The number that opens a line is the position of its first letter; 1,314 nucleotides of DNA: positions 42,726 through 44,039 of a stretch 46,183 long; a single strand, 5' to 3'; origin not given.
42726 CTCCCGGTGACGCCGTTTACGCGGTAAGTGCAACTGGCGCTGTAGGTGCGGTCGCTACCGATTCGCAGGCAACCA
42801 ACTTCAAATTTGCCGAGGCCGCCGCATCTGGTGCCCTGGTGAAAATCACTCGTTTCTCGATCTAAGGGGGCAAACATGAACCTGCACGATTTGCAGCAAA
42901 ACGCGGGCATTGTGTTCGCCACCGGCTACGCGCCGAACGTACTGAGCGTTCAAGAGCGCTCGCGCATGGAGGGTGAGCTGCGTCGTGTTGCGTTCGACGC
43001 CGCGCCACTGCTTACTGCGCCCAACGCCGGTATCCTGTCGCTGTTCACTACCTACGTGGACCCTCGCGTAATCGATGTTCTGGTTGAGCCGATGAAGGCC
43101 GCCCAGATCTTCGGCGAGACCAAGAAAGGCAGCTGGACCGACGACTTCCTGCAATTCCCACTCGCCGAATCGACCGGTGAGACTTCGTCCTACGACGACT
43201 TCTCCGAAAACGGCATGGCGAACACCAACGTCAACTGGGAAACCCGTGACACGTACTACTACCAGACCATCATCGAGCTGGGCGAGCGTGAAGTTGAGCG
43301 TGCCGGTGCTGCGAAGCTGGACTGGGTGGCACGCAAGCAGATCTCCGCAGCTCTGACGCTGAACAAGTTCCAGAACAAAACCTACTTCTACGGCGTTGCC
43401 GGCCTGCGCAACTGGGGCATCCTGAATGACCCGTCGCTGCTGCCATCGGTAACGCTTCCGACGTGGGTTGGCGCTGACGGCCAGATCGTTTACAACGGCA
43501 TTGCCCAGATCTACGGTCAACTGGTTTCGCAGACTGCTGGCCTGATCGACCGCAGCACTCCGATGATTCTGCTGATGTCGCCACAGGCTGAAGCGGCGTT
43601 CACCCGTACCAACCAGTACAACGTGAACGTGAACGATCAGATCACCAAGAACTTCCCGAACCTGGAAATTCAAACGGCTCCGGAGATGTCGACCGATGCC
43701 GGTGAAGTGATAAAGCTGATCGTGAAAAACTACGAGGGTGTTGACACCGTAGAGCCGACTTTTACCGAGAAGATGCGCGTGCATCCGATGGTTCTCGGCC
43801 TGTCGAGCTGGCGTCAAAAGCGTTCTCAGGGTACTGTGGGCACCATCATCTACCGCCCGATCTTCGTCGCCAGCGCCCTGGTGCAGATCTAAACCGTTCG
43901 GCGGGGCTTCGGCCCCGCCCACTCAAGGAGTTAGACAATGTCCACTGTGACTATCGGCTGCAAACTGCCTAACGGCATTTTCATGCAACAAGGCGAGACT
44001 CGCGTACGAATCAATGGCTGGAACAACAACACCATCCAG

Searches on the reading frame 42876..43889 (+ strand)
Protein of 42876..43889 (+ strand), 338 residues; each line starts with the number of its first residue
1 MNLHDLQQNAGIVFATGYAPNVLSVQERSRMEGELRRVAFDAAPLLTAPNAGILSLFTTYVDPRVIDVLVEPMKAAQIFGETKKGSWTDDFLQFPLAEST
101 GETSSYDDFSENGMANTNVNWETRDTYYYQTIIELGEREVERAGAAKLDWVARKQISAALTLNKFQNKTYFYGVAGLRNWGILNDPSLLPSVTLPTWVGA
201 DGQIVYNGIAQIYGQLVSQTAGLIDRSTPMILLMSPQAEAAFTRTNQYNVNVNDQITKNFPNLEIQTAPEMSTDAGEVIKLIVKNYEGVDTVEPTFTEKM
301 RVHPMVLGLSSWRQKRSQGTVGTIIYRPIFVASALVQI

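Call 40: search_protein_families(library=phrogs, proteins=[window:42876-43889:+], max_evalue=0.001)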
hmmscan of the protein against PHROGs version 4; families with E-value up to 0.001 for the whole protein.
window:42876-43889:+ (338 aa): 1 family
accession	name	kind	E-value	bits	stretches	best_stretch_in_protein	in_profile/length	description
phrog_264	-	head and packaging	1.3e-65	222.5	1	44-333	21-317/321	major head protein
